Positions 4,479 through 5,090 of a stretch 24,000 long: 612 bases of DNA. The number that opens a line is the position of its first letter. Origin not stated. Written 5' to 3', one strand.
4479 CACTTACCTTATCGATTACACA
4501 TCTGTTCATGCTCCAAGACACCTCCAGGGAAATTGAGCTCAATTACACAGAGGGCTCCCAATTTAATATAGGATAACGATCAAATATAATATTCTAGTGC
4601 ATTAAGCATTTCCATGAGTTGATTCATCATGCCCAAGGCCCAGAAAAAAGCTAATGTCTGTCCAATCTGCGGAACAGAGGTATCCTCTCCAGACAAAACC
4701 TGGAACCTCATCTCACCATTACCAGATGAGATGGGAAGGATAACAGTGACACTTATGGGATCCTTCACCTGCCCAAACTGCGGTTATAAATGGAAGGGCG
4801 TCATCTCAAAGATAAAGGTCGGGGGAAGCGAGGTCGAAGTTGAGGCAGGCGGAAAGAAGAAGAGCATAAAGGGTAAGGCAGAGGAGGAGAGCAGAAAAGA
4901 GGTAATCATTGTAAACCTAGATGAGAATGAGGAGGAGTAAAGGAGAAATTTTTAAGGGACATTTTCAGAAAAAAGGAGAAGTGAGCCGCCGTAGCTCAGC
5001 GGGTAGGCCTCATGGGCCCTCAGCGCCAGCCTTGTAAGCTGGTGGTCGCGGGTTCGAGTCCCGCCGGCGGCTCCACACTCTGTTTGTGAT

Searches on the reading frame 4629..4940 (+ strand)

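Call 83: search_protein_families(library=pfam, proteins=[window:4629-4940:+], max_evalue=0.001)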
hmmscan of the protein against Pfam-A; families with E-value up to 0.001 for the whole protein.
window:4629-4940:+ (103 aa): 1 family
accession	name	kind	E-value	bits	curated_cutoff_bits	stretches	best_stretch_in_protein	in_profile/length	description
PF13248.11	Zn_ribbon_3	-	0.00013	21.7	27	0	5-16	13-24/26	zinc-ribbon domain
